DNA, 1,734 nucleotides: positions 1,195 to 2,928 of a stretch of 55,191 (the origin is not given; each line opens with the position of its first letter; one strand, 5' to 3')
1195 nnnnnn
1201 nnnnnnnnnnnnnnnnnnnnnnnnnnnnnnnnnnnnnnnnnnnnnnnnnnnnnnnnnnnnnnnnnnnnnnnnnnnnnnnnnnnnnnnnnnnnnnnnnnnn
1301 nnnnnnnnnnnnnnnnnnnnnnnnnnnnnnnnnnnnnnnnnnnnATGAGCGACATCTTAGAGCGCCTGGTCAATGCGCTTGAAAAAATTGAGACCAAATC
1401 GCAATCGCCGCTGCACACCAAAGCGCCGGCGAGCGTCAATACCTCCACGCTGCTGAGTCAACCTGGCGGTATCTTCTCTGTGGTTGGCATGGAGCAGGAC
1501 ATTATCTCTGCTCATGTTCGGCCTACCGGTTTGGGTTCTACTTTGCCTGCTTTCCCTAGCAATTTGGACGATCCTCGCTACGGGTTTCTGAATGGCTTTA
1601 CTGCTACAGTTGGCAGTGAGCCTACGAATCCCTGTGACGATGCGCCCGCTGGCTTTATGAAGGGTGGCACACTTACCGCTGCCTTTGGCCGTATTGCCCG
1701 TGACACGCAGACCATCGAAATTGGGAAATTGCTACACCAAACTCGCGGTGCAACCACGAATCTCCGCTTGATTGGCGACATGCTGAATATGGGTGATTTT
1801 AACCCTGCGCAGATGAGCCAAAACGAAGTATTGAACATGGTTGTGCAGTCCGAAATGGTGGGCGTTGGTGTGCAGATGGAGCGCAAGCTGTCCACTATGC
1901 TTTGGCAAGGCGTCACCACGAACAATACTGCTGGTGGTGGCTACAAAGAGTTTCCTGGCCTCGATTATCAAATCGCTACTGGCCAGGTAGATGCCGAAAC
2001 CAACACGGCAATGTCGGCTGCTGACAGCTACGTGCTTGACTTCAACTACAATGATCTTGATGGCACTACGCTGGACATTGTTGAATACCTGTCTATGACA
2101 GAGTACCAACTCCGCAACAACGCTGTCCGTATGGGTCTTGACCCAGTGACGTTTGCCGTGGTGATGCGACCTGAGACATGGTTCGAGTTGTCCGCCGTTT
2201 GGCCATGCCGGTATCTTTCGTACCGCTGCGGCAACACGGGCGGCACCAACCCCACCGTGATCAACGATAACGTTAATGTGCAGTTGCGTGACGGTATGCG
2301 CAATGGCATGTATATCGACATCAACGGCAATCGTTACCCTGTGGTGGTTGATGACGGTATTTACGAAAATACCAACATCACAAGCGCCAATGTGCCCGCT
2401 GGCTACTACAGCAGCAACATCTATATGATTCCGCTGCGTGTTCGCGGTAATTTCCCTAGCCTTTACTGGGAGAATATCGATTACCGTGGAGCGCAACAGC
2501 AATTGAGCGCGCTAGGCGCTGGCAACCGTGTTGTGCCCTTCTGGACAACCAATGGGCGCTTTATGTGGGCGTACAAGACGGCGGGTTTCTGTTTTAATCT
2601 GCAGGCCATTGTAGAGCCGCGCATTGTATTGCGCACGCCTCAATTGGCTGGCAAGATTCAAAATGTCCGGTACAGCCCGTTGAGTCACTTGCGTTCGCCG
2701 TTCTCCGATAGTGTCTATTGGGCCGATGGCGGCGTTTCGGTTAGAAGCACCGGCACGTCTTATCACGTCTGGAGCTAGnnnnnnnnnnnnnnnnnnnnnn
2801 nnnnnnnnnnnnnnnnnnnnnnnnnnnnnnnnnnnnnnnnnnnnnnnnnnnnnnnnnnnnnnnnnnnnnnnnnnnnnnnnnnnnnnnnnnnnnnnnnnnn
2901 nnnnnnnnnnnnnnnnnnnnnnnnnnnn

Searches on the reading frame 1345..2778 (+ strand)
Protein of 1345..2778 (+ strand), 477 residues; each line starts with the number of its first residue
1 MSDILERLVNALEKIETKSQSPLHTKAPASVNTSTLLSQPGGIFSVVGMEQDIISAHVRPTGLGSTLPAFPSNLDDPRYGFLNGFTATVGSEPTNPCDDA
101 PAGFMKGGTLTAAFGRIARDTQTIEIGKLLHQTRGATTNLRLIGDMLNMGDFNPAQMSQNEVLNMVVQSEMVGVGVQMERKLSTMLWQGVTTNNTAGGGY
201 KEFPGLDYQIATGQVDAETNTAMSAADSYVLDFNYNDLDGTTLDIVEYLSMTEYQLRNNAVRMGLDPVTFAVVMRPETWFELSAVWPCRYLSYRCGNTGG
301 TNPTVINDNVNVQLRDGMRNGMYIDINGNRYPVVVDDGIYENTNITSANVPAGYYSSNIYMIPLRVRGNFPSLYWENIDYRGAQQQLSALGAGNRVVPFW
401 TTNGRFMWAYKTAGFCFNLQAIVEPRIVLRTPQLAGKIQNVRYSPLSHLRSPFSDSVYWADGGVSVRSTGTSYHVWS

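Call 20: search_dna_similar(query=window:1345-2778:+, collection=phages, mode=protein, max_rows=20, max_evalue=0.001)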
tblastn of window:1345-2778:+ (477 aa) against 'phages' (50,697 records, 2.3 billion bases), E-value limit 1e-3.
No match.
